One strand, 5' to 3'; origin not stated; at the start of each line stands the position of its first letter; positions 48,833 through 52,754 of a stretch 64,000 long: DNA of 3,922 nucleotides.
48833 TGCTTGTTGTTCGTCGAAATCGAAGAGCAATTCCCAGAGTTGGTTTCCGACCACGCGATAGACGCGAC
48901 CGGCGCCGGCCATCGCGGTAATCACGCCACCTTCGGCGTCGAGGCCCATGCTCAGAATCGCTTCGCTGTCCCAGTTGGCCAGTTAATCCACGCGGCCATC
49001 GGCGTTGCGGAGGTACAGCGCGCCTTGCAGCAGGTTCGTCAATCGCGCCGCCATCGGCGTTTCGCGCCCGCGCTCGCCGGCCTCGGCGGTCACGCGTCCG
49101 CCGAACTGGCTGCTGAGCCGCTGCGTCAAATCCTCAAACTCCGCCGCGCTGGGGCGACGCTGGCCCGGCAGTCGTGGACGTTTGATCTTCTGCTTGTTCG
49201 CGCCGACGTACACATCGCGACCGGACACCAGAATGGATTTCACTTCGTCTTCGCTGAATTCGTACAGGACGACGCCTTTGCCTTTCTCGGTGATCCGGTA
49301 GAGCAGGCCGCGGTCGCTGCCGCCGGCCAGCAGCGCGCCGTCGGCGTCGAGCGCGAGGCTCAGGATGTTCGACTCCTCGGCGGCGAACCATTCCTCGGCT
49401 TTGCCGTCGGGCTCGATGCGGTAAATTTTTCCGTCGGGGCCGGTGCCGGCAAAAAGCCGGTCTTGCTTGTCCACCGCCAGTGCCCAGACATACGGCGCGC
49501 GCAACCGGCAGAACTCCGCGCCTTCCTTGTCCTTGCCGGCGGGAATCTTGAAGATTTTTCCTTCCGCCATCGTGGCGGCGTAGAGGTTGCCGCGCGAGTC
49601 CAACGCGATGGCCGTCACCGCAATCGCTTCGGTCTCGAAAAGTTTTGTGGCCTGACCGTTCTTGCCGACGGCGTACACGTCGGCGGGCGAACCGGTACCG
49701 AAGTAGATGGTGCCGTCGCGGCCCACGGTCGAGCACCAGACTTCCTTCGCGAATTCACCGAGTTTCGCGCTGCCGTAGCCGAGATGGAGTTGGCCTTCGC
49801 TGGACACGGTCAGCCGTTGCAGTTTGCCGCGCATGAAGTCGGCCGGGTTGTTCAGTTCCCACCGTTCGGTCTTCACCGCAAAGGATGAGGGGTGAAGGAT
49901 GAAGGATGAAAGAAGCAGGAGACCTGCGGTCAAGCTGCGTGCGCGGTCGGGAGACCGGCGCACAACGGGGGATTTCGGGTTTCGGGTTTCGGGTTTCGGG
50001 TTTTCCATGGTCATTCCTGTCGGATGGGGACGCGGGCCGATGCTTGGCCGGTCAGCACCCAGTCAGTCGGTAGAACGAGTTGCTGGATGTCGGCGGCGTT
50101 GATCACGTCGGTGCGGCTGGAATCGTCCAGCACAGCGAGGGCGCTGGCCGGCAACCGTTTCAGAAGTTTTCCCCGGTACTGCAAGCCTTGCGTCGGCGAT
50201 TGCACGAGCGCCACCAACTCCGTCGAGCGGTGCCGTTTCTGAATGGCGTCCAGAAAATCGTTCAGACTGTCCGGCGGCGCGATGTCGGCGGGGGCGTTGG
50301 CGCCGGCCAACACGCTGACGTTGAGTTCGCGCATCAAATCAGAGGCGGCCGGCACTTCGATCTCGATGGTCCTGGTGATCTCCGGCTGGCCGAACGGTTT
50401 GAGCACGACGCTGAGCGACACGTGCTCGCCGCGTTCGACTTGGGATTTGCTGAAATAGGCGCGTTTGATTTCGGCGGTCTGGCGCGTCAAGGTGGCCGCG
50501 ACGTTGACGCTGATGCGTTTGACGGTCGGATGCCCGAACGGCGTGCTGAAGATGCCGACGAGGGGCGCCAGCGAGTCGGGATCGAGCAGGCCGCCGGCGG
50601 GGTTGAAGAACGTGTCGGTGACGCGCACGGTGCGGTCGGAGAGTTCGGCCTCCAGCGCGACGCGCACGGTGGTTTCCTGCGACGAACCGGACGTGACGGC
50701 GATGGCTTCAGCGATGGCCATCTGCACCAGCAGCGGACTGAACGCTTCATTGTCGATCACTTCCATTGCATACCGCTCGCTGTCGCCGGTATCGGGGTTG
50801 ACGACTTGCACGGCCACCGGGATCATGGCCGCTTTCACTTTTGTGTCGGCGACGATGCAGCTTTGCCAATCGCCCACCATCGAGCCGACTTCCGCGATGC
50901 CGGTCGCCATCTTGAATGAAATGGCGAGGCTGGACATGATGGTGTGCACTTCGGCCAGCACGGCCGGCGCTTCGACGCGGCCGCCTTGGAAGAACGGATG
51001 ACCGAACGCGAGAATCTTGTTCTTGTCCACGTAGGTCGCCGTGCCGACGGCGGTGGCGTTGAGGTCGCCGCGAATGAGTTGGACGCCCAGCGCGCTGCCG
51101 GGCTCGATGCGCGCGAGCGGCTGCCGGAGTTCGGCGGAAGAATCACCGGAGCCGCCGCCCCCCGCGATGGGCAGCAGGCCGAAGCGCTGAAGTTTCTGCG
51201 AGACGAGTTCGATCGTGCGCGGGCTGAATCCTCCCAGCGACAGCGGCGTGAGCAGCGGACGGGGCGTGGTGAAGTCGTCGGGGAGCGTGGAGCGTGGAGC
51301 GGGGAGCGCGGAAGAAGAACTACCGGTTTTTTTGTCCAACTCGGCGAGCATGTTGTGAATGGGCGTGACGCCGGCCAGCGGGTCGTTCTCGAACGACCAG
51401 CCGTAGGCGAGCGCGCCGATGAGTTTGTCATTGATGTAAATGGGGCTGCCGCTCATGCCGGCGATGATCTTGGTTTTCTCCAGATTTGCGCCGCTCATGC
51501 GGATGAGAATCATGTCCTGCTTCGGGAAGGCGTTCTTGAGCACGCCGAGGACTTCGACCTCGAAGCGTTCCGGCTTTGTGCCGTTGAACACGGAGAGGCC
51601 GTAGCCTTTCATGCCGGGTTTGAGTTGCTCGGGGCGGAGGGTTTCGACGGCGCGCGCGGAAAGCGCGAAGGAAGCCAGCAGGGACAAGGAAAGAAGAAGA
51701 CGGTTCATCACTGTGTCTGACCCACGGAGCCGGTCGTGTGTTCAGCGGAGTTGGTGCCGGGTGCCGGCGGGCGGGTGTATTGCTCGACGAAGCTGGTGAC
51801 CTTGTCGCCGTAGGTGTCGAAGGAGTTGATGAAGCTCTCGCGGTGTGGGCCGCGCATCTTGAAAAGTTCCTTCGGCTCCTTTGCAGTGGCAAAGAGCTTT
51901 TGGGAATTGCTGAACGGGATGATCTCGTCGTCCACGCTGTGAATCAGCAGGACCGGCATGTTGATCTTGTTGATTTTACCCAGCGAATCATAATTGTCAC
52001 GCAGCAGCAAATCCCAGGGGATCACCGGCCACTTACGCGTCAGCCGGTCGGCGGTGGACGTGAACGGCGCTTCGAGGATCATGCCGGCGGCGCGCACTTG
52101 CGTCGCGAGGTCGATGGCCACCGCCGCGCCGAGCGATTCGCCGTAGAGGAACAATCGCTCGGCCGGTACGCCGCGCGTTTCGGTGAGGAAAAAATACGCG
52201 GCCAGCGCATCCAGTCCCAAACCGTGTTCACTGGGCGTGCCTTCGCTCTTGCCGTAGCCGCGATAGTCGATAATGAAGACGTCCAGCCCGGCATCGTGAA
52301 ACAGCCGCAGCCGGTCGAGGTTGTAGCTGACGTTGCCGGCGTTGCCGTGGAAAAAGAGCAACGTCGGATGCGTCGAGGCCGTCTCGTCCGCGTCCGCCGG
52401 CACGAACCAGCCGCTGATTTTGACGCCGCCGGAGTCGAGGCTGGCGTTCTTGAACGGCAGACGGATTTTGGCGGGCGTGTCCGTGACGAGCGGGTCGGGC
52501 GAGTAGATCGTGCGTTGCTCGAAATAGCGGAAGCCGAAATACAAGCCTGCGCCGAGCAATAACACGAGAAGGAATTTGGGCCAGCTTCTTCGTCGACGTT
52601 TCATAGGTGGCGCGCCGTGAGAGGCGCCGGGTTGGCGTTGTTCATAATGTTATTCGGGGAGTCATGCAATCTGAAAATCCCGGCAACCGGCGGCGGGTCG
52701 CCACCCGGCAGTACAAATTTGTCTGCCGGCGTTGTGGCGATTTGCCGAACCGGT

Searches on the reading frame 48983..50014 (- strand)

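Call 57: search_protein_families(library=pfam, proteins=[window:48983-50014:-], max_evalue=0.00001)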
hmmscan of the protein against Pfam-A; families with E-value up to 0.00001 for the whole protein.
window:48983-50014:- (343 aa): 1 family
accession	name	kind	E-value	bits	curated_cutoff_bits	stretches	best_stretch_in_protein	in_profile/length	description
PF07494.17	Reg_prop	-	9.7e-10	37.9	20.4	0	133-149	7-23/24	Two component regulator propeller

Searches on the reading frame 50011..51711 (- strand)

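Call 57: search_protein_families(library=pfam, proteins=[window:50011-51711:-], max_evalue=0.00001)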
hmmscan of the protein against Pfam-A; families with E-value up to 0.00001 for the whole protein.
window:50011-51711:- (566 aa): 1 family
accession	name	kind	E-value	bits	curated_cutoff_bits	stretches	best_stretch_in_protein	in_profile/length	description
PF05580.18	Peptidase_S55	-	3.8e-10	40.6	25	1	37-115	124-202/210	SpoIVB peptidase S55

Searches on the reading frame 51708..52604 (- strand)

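Call 57: search_protein_families(library=pfam, proteins=[window:51708-52604:-], max_evalue=0.00001)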
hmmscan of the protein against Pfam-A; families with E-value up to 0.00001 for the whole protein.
window:51708-52604:- (298 aa): 4 families
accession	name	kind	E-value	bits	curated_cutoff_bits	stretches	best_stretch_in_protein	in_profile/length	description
PF12146.15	Hydrolase_4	-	2.9e-17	63.2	27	1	79-189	4-119/239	Serine aminopeptidase, S33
PF00561.26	Abhydrolase_1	-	5.6e-11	43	25.8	1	80-180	1-102/245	alpha/beta hydrolase fold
PF12697.13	Abhydrolase_6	-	5.8e-08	34.1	26.3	1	82-193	1-107/217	Alpha/beta hydrolase family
PF05448.18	AXE1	-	8.9e-06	25.1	21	0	58-120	64-124/321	Acetyl xylan esterase (AXE1)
